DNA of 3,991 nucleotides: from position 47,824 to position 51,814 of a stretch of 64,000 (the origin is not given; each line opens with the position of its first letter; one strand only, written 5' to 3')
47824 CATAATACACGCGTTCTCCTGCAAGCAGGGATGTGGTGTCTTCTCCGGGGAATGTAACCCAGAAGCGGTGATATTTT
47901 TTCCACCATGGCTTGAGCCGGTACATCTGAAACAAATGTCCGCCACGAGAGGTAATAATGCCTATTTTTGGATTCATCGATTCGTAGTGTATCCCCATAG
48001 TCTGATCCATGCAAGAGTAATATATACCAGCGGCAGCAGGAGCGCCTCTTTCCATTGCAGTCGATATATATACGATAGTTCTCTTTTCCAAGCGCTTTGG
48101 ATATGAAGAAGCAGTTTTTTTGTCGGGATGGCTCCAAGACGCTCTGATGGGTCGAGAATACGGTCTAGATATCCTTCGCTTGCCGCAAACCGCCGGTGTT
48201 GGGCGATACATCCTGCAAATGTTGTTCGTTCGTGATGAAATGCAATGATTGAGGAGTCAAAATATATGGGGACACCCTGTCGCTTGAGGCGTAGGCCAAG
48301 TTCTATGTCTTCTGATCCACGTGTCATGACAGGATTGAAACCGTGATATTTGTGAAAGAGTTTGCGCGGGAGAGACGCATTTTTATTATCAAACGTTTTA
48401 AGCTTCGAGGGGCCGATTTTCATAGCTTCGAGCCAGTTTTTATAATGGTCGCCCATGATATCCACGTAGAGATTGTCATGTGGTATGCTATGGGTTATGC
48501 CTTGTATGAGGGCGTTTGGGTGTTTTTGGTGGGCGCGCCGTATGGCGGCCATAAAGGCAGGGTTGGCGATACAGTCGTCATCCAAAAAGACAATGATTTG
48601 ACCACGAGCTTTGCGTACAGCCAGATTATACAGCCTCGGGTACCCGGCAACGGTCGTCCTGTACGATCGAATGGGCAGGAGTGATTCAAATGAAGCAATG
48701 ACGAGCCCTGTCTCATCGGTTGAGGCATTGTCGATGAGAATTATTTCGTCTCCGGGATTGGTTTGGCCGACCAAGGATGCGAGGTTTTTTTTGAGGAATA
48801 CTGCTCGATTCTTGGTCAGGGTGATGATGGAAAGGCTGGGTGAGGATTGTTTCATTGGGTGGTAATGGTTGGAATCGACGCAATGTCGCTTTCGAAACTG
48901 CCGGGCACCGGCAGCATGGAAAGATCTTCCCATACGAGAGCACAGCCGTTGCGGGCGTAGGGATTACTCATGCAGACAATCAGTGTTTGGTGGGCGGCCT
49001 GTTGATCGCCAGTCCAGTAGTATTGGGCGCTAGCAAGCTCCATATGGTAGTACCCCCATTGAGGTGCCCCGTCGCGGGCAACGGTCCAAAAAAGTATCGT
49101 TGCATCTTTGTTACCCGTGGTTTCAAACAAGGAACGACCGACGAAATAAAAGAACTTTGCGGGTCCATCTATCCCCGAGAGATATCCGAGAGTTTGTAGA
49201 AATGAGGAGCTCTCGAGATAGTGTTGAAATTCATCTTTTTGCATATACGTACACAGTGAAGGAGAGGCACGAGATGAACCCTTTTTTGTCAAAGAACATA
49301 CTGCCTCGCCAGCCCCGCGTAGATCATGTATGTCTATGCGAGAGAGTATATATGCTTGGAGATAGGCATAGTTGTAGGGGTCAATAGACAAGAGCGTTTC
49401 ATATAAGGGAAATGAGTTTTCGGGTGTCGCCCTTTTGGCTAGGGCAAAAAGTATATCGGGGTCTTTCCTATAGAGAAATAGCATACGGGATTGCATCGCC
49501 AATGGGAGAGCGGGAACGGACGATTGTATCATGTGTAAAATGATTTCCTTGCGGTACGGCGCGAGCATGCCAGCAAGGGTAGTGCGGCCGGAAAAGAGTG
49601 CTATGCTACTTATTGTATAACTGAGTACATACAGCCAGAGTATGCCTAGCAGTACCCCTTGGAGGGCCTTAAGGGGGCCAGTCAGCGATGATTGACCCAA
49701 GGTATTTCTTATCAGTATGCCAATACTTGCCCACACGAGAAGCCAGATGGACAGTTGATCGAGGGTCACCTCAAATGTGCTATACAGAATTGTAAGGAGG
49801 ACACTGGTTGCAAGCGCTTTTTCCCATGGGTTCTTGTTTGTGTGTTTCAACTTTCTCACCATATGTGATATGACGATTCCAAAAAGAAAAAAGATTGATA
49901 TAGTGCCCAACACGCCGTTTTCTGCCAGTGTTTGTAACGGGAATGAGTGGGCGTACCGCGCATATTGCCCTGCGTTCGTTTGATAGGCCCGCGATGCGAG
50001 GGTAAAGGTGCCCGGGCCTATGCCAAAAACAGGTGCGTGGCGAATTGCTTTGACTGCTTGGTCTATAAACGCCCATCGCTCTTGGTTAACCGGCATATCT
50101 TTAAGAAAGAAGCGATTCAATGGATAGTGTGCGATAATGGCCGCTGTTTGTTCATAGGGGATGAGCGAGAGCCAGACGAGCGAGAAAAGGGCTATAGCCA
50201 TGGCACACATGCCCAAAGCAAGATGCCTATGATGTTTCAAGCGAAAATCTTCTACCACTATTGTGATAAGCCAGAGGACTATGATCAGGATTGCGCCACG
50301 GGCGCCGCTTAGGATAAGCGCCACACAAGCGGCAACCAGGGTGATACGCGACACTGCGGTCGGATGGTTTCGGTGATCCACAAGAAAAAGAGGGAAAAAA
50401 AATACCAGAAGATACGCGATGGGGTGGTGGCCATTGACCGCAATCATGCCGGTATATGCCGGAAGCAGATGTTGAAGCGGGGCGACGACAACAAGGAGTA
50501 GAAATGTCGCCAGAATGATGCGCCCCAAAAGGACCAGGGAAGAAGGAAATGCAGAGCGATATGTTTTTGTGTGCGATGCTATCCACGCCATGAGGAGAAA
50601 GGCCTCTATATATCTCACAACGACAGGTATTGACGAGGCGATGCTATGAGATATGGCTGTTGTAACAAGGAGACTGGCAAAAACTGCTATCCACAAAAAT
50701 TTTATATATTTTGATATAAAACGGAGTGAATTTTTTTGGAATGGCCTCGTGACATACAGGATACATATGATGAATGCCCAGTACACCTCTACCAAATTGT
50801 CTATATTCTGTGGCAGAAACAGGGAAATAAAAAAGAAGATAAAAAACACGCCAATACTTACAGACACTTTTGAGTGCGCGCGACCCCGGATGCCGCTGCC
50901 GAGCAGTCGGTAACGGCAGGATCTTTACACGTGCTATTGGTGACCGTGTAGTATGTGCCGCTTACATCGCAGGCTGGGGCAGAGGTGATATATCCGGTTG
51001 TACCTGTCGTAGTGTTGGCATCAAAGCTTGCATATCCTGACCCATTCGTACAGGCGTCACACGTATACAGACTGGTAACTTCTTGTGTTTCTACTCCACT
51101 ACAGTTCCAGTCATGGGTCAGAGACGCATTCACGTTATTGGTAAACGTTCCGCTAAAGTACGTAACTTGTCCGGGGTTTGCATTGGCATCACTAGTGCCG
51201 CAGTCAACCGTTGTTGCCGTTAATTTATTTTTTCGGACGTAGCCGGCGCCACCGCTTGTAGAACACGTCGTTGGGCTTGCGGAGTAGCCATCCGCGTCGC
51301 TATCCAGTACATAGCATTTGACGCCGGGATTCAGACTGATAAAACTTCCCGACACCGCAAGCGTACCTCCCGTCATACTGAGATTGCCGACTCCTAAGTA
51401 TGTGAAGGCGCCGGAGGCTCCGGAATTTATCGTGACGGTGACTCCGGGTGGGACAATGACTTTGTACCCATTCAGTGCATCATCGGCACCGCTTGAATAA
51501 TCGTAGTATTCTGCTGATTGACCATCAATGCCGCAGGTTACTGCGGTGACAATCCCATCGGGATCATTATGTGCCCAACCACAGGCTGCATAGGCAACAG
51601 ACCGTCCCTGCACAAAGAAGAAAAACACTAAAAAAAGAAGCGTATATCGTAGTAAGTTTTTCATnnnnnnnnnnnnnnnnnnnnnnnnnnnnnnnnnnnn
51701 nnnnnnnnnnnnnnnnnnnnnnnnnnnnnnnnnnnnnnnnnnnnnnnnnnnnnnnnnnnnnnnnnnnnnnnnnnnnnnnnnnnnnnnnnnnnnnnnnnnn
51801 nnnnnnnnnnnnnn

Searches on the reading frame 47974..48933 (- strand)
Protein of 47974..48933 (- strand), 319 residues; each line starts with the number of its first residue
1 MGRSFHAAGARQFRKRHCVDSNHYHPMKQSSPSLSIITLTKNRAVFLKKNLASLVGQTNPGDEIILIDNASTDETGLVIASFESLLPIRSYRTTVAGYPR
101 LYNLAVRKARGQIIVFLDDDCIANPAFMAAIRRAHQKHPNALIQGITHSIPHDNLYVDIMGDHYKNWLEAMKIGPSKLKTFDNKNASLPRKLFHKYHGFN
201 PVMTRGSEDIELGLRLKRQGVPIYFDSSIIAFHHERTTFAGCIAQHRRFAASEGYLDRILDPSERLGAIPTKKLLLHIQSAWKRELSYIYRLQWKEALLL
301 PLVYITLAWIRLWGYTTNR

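Call 10: search_protein_families(library=pfam, proteins=[window:47974-48933:-], max_evalue=0.01)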
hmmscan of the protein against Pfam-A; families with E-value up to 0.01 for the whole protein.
window:47974-48933:- (319 aa): 5 families
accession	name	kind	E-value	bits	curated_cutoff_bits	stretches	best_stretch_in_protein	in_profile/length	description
PF00535.33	Glycos_transf_2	-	8.3e-21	75.1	23.3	1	35-193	1-164/168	Glycosyl transferase family 2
PF13641.12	Glyco_tranf_2_3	-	8.1e-11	42.8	27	1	36-248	5-226/230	Glycosyltransferase like family 2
PF13632.12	Glyco_trans_2_3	-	4.2e-10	40.2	27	1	113-307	1-177/198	Glycosyl transferase family group 2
PF13506.12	Glyco_transf_21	-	7.9e-06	25.9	21.7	1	99-250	17-173/174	Glycosyl transferase family 21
PF10111.15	Glyco_tranf_2_2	-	9.5e-06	25.7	27.3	1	54-223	22-206/276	Glycosyltransferase like family 2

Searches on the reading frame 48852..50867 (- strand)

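Call 10: search_protein_families(library=pfam, proteins=[window:48852-50867:-], max_evalue=0.01)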
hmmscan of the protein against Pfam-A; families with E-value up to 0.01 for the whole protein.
window:48852-50867:- (671 aa): 1 family
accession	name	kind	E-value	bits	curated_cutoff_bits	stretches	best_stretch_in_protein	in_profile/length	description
PF04932.20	Wzy_C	-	1.1e-15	58.1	31.7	1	176-325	2-148/149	O-Antigen ligase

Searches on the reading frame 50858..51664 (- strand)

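Call 10: search_protein_families(library=pfam, proteins=[window:50858-51664:-], max_evalue=0.01)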
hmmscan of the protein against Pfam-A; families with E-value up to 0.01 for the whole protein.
window:50858-51664:- (268 aa): 1 family
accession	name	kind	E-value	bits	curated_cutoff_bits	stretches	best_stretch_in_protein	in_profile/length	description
PF00684.25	DnaJ_CXXCXGXG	-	0.00066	20.3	32.7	0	187-247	3-59/65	DnaJ central domain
